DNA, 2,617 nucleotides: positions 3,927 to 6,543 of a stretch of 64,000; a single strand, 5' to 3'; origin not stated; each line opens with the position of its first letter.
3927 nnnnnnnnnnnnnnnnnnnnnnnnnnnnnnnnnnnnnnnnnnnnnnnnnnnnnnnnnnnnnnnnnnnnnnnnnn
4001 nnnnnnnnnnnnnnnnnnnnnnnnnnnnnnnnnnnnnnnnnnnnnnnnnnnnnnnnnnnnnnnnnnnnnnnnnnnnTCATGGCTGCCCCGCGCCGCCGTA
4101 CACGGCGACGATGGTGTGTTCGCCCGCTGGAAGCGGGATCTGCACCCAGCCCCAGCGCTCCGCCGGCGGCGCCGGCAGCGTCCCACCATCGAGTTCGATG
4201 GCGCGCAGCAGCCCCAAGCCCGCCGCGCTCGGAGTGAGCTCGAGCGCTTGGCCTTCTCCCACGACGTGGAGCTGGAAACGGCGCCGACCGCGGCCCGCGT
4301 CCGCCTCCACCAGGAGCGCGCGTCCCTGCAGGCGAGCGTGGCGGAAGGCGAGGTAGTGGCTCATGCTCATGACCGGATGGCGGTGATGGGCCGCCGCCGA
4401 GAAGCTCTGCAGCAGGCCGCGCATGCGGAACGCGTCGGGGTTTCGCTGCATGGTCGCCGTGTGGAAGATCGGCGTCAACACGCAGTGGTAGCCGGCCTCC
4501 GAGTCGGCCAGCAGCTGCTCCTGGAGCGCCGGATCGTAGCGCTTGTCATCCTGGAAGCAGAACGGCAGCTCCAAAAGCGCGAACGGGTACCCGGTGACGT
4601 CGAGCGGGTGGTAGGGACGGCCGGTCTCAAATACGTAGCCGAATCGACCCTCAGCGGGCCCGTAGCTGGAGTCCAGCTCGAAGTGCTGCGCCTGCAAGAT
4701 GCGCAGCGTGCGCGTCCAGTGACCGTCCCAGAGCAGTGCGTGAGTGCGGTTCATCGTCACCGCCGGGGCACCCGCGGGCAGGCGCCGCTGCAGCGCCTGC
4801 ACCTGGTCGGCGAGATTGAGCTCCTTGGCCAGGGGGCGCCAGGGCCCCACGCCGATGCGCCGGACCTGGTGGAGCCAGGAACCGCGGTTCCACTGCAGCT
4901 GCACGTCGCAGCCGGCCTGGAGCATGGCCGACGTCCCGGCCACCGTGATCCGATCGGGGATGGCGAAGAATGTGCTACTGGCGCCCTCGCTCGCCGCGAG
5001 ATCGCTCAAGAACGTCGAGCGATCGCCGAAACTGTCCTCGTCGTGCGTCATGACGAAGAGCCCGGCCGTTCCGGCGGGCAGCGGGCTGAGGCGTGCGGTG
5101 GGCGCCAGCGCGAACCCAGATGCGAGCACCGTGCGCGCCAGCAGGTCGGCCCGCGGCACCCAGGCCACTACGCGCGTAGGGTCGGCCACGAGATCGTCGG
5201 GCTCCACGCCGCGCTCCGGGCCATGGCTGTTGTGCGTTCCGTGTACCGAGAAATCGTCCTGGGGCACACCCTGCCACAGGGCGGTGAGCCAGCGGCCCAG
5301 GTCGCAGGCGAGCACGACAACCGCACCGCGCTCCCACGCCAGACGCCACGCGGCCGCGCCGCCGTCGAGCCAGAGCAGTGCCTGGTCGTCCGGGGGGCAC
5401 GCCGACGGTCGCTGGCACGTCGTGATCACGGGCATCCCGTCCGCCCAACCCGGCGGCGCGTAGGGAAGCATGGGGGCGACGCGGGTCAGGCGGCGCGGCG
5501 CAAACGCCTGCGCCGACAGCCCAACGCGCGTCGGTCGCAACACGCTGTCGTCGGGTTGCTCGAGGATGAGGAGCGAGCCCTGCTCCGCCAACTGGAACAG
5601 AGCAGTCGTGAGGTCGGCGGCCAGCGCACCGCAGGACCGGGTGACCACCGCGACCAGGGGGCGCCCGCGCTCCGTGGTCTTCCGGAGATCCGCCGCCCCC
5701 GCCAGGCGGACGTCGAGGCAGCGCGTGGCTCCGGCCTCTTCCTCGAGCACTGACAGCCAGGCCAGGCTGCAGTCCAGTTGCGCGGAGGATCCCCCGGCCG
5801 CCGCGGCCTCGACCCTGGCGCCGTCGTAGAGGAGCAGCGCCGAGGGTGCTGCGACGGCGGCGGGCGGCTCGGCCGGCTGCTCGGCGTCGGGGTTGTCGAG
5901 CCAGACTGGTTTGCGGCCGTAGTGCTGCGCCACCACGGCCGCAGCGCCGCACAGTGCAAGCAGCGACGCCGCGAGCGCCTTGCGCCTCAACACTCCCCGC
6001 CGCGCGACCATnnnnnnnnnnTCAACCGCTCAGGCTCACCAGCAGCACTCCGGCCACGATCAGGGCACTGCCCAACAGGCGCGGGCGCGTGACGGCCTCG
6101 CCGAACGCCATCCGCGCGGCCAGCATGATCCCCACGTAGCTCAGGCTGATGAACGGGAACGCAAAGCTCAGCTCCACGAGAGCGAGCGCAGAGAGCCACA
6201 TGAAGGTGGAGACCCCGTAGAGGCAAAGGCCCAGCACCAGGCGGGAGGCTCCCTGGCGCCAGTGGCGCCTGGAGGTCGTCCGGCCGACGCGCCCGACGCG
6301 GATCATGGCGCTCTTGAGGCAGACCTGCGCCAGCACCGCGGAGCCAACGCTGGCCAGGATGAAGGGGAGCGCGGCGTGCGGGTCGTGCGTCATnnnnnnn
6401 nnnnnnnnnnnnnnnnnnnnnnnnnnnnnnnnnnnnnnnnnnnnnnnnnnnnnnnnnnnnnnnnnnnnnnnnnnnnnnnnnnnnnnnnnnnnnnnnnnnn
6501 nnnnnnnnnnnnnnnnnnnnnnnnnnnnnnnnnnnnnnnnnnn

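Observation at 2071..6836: Four-gene operon: ArnE/ArnF-like small flippase subunits followed by two tandem paralogous ~650-aa exported proteins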

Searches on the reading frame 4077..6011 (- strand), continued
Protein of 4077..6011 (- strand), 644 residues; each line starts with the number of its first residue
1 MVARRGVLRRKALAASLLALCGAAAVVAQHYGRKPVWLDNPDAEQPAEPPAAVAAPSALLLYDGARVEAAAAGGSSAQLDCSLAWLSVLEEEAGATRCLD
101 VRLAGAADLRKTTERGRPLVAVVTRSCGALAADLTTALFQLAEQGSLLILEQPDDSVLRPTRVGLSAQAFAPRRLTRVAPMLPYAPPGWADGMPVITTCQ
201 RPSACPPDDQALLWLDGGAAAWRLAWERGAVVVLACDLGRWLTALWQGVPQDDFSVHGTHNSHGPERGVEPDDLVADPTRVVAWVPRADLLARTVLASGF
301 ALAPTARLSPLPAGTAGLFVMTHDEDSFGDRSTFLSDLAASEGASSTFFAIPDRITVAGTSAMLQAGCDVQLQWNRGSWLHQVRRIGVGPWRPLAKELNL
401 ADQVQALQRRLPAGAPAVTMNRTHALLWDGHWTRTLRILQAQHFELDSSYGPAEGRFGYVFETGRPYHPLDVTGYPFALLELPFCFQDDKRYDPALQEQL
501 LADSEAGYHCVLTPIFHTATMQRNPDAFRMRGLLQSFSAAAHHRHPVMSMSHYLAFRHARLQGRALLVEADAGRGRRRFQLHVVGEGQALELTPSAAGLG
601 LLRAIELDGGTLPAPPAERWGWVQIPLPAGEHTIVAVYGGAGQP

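Call 66: search_protein_families(library=pfam, proteins=[L035:2456-3850:-, L035:3937-5550:-, L035:5597-6556:-, L035:6616-8061:+, L035:9942-11009:+, L035:11013-12431:+, L035:12435-13544:-, L020:11020-12177:+, L020:12005-13711:+, L020:13656-14654:+], max_evalue=0.001)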
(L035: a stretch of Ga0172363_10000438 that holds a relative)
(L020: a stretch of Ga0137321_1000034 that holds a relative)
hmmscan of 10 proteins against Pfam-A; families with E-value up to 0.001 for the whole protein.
L035:2456-3850:- (464 aa): 2 families
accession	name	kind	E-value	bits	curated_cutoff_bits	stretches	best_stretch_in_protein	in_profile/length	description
PF04055.27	Radical_SAM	-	2.1e-24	87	29.5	1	200-365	1-166/166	Radical SAM superfamily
PF02310.24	B12-binding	-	3.7e-21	75.6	32.1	1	10-126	6-120/121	B12 binding domain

L035:3937-5550:- (537 aa): 2 families
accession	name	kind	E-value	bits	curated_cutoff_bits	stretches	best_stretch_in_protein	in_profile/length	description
PF13231.12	PMT_2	-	4.6e-15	56.6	26.1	1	76-236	2-158/160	Dolichyl-phosphate-mannose-protein mannosyltransferase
PF20176.3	DUF6541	-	4.4e-05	22.4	29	1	15-345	98-418/646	Family of unknown function (DUF6541)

L035:5597-6556:- (319 aa): 5 families
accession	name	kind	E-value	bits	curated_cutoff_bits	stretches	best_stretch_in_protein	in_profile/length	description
PF00535.33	Glycos_transf_2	-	1.1e-32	113.7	23.3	1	3-159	1-166/168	Glycosyl transferase family 2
PF13641.12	Glyco_tranf_2_3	-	3.8e-20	73.3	27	1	2-210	3-223/230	Glycosyltransferase like family 2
PF13632.12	Glyco_trans_2_3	-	6.1e-16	59.3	27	1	80-287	1-183/198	Glycosyl transferase family group 2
PF13506.12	Glyco_transf_21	-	1.4e-12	47.8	21.7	1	70-214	23-168/174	Glycosyl transferase family 21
PF10111.15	Glyco_tranf_2_2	-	1.8e-12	47.8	27.3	1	3-210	1-230/276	Glycosyltransferase like family 2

L035:6616-8061:+ (481 aa): 2 families
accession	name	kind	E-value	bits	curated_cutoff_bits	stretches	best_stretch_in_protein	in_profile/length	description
PF04055.27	Radical_SAM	-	1.4e-19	71.3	29.5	1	202-367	1-166/166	Radical SAM superfamily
PF02310.24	B12-binding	-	2.9e-10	40.5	32.1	1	38-142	17-120/121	B12 binding domain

L035:9942-11009:+ (355 aa): 5 families
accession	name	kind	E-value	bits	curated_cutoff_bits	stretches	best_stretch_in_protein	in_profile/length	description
PF13439.12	Glyco_transf_4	-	9.9e-20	71.7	28.5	1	16-178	2-169/170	Glycosyltransferase Family 4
PF13692.12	Glyco_trans_1_4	-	3.6e-10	40.7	27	1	191-287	3-109/142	Glycosyl transferases group 1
PF13579.12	Glyco_trans_4_4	-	8.1e-09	36.4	29.7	1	16-139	1-123/158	Glycosyl transferase 4-like domain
PF00534.26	Glycos_transf_1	-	2.1e-08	34.3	26.4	1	181-325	7-165/172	Glycosyl transferases group 1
PF13477.12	Glyco_trans_4_2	-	0.00025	21.6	23.4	1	19-126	10-119/139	Glycosyl transferase 4-like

L035:11013-12431:+ (472 aa): 2 families
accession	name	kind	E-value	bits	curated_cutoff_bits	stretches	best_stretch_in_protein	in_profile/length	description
PF02310.24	B12-binding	-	7.1e-28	97.3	32.1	1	20-124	12-120/121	B12 binding domain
PF04055.27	Radical_SAM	-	1.8e-24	87.2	29.5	1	194-357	1-166/166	Radical SAM superfamily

L035:12435-13544:- (369 aa): 3 families
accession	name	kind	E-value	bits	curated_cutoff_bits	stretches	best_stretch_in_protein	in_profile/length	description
PF01041.23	DegT_DnrJ_EryC1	-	2.2e-116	389.5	19.8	1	16-363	5-359/360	DegT/DnrJ/EryC1/StrS aminotransferase family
PF01212.27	Beta_elim_lyase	-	6.7e-05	22.8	27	1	30-243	27-215/288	Beta-eliminating lyase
PF01053.26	Cys_Met_Meta_PP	-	0.00068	18.7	27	1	37-214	54-231/381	Cys/Met metabolism PLP-dependent enzyme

L020:11020-12177:+ (385 aa): 3 families
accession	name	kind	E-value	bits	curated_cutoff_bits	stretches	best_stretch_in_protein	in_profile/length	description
PF00535.33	Glycos_transf_2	-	1e-25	91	23.3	1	79-186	1-113/168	Glycosyl transferase family 2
PF13641.12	Glyco_tranf_2_3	-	9e-12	45.9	27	1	76-262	2-197/230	Glycosyltransferase like family 2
PF10111.15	Glyco_tranf_2_2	-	5.6e-07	29.8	27.3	1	88-269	12-209/276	Glycosyltransferase like family 2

L020:12005-13711:+ (568 aa): 3 families
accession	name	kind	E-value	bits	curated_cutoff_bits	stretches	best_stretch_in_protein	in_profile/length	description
PF01554.23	MatE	-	2.3e-11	44.1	24.9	1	88-239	8-158/161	MatE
PF01943.22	Polysacc_synt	-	1.6e-08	34.8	28.2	1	105-356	31-271/274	Polysaccharide biosynthesis protein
PF13440.11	Polysacc_synt_3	-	1.1e-06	28.6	23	1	155-397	49-282/293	Polysaccharide biosynthesis protein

L020:13656-14654:+ (332 aa): 0 families

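Call 73: fold_search(model_id=the predicted structure, library=pdb)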
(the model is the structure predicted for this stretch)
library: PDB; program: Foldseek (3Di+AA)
matches with E <= 10: 884; with E <= 0.001: 60
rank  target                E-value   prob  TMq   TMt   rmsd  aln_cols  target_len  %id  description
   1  9cgy                  6.5e-11  1.00  0.36  0.30  12.8       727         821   12  Structure of the Pel modification enzyme PelA from Pseudomonas thermotolerans (released 2025-05-14)
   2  5znt_A                5.8e-05  1.00  0.26  0.42   6.8       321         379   11  Insect chitin deacetylase (released 2019-02-20)
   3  5zns_A                6.8e-05  1.00  0.25  0.40   6.7       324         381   11  Insect chitin deacetylase (released 2019-02-20)
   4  7omi_CCC              8.1e-05  1.00  0.21  0.20   5.5       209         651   11  Bs164 in complex with mannocyclophellitol epoxide (released 2022-02-02)
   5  4fnr_A                8.1e-05  0.97  0.19  0.18  14.5       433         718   10  Crystal structure of GH36 alpha-galactosidase AgaA from Geobacillus stearothermophilus (released 2012-10-03)
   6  6t5o_FFF              1.2e-04  1.00  0.21  0.21   5.3       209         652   11  Bacteroides salyersiae GH164 beta-mannosidase (released 2020-01-01)
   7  7omi_BBB              1.2e-04  1.00  0.20  0.20   5.3       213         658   11  Bs164 in complex with mannocyclophellitol epoxide (released 2022-02-02)
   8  6jow_A                1.3e-04  1.00  0.20  0.18   5.4       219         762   12  Exo-beta-D-glucosaminidase from Pyrococcus furiosus (released 2020-03-25)
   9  7oms_FFF              1.4e-04  1.00  0.21  0.21   5.3       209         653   11  Bs164 in complex with mannocyclophellitol aziridine (released 2022-02-02)
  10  6t7g_EEE              1.4e-04  1.00  0.21  0.20   5.2       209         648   11  Bacteroides salyersiae GH164 beta-mannosidase in complex with mannoimidazole (released 2019-12-25)
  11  6t7g_CCC              1.8e-04  1.00  0.20  0.20   6.0       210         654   10  Bacteroides salyersiae GH164 beta-mannosidase in complex with mannoimidazole (released 2019-12-25)
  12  6t5o_DDD              1.9e-04  1.00  0.21  0.20   5.2       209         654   11  Bacteroides salyersiae GH164 beta-mannosidase (released 2020-01-01)
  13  7omi_DDD              1.9e-04  1.00  0.21  0.21   5.4       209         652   11  Bs164 in complex with mannocyclophellitol epoxide (released 2022-02-02)
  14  7oms_AAA              1.9e-04  1.00  0.20  0.20   6.0       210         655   11  Bs164 in complex with mannocyclophellitol aziridine (released 2022-02-02)
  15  7x87_A                1.9e-04  1.00  0.19  0.18   5.2       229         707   10  The complex structure of beta-1,2-glucosyltransferase from Ignavibacterium album with sophotetraose observed as sophor (released 2022-04-20)
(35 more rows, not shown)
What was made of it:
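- Closest known: Pseudomonas PelA. Same: It is the top Foldseek hit for paralog B (E 6.5e-11, call 73).
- PelA is the top Foldseek hit for B (E 6.5e-11, call 73).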

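Call 79: search_protein_families(library=pfam, proteins=[L017:11991-12398:-, L017:5666-7489:+, L017:1619-2740:+, L001:2251-3585:+, L017:14050-16167:+], max_evalue=0.001)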
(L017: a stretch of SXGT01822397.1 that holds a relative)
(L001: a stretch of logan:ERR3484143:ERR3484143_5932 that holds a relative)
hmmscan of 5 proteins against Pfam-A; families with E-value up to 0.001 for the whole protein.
L017:11991-12398:- (135 aa): 0 families

L017:5666-7489:+ (607 aa): 7 families
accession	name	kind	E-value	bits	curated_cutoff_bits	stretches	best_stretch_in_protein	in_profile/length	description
PF01593.30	Amino_oxidase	-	2.4e-23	83.6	19.8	1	159-526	3-370/443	Flavin containing amine oxidoreductase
PF01266.30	DAO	-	1.3e-15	58.3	27.9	2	354-564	150-332/353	FAD dependent oxidoreductase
PF13450.12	NAD_binding_8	-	6.4e-09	36.4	21.9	1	152-220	1-68/68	NAD(P)-binding Rossmann-like domain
PF07992.20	Pyr_redox_2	-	4.8e-06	26.7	26.1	1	140-183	142-178/291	Pyridine nucleotide-disulphide oxidoreductase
PF00070.33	Pyr_redox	-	3e-05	24.9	22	1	149-183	1-35/82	Pyridine nucleotide-disulphide oxidoreductase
PF00890.30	FAD_binding_2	-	0.00016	21.4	20.4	0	150-184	2-36/414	FAD binding domain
PF03486.20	HI0933_like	-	0.00075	19.5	50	0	149-183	2-36/244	HI0933-like protein Rossmann domain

L017:1619-2740:+ (373 aa): 3 families
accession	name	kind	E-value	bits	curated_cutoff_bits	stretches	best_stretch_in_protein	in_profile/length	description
PF00535.33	Glycos_transf_2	-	5e-29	101.8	23.3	1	74-180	27-131/168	Glycosyl transferase family 2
PF13641.12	Glyco_tranf_2_3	-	1.7e-15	58.1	27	1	71-167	27-125/230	Glycosyltransferase like family 2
PF10111.15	Glyco_tranf_2_2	-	1.7e-09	38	27.3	1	74-163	29-122/276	Glycosyltransferase like family 2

L001:2251-3585:+ (444 aa): 5 families
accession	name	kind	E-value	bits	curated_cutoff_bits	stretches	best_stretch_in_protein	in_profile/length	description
PF01593.30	Amino_oxidase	-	3.1e-17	63.4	19.8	1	14-339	3-345/443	Flavin containing amine oxidoreductase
PF01266.30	DAO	-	4.4e-10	40.1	27.9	1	7-374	4-312/353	FAD dependent oxidoreductase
PF13450.12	NAD_binding_8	-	1.2e-08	35.5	21.9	1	7-71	1-67/68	NAD(P)-binding Rossmann-like domain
PF12831.13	FAD_oxidored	-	0.00059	19.7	27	1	5-42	2-39/416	FAD dependent oxidoreductase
PF07992.20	Pyr_redox_2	-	0.00089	19.2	26.1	0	5-51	145-189/291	Pyridine nucleotide-disulphide oxidoreductase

L017:14050-16167:+ (705 aa): 5 families
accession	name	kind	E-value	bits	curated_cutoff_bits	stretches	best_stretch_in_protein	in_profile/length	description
PF00069.31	Pkinase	-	2.2e-48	165.4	31.7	1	25-288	1-255/263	Protein kinase domain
PF07714.23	PK_Tyr_Ser-Thr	-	2.9e-27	96.1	23.1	1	26-284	2-248/258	Protein tyrosine and serine/threonine kinase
PF08308.17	PEGA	-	7.9e-10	38.9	20.8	1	639-702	3-66/71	PEGA domain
PF03109.22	ABC1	-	3e-06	27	22.9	1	95-181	140-219/244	ABC1 atypical kinase-like domain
PF01636.29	APH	-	5.6e-06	26.7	23.2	1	125-176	148-197/239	Phosphotransferase enzyme family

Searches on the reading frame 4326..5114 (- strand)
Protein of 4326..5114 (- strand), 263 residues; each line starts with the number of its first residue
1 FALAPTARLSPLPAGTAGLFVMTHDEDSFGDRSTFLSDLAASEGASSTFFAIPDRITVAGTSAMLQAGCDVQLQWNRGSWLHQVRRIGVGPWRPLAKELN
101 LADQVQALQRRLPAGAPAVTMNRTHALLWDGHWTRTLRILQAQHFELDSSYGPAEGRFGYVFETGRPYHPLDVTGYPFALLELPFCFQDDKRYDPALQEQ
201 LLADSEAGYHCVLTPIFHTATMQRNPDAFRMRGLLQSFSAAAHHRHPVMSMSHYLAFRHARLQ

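Call 93: search_solved_structures(query=A5, max_evalue=10, show_alignments=4)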
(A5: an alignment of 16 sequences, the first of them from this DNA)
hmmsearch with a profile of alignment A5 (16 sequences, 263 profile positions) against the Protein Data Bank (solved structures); distinct sequences matched with E-value up to 10: 3.
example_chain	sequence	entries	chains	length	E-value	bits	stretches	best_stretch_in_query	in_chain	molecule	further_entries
7y51_A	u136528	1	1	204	0.18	14.4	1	25-86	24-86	Predicted xylanase/chitin deacetylase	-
7fbw_A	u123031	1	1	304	0.37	13.4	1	29-86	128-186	Predicted xylanase/chitin deacetylase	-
5lfz_A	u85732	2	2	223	0.48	13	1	21-77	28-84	ArCE4A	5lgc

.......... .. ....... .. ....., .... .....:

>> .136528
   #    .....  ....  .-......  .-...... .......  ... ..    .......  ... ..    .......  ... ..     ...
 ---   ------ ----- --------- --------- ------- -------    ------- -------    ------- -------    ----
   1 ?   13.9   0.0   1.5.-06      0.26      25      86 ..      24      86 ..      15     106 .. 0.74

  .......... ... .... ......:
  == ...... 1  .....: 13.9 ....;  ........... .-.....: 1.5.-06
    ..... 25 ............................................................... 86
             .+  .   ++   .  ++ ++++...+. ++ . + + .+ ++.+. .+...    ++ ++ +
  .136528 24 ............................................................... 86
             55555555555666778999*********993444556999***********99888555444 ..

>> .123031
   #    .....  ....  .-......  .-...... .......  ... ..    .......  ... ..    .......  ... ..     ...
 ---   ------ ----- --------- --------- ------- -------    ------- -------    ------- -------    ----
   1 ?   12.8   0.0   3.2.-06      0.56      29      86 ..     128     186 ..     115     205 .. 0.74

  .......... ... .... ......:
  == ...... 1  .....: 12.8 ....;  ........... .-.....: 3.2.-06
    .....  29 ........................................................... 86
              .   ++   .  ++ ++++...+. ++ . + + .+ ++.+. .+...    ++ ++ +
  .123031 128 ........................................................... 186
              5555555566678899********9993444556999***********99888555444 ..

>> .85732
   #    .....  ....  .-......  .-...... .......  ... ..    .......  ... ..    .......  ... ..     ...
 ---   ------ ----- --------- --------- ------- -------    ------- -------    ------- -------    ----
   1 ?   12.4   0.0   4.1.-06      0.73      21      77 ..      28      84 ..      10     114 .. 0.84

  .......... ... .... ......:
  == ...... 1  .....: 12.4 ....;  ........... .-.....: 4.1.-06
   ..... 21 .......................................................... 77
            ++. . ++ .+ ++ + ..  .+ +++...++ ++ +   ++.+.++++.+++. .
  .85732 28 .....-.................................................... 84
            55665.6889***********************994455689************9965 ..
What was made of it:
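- On CE4 / NodB-homology polysaccharide deacetylases (Pfam PF01522): T-H-D324-E325 aligns in register with TFDD in three weak CE4 hits (E 0.18-0.48, call 93).
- The weak PDB sequence hits are in register with CE4 MT1 and MT2 (call 93).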

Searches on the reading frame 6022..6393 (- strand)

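Call 3: search_protein_families(library=pfam, proteins=[window:6022-6393:-], max_evalue=0.1)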
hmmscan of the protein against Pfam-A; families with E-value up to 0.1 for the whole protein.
window:6022-6393:- (123 aa): 1 family
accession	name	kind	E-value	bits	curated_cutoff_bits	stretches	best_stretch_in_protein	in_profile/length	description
PF00892.27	EamA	-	8.4e-07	29.8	28.2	1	37-120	57-134/135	EamA-like transporter family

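Call 4: search_protein_families(library=ncbifam, proteins=[window:6022-6393:-], max_evalue=0.1)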
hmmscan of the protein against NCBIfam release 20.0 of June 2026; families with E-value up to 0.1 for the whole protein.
window:6022-6393:- (123 aa): 7 families
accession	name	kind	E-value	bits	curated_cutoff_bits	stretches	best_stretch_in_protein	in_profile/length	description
NF002816.2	PRK02971.1-2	equivalog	1e-15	58.2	99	1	13-121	4-118/120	4-amino-4-deoxy-L-arabinose-phosphoundecaprenol flippase subunit ArnF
NF011625.2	PRK15051.1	equivalog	1.1e-11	44.9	92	1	11-119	6-107/111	4-amino-4-deoxy-L-arabinose-phosphoundecaprenol flippase subunit ArnE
NF007087.1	PRK09541.1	subfamily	0.0032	17.9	162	1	45-121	23-103/110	EmrE family multidrug efflux SMR transporter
TIGR03340.1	phn_DUF6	hypoth_equivalog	0.0033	17.1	288.15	1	24-118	187-280/281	phosphonate utilization associated putative membrane protein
NF042984.1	SMR_efflux_EmrE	exception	0.0067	16.8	226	1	55-121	36-103/110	multidrug efflux SMR transporter EmrE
NF051482.1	EbrB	exception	0.0084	16.8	160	1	54-120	34-102/105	SMR family multidrug efflux transporter EbrB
NF003191.0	PRK04164.1-2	equivalog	0.069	12.7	179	0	62-103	62-103/200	hypothetical protein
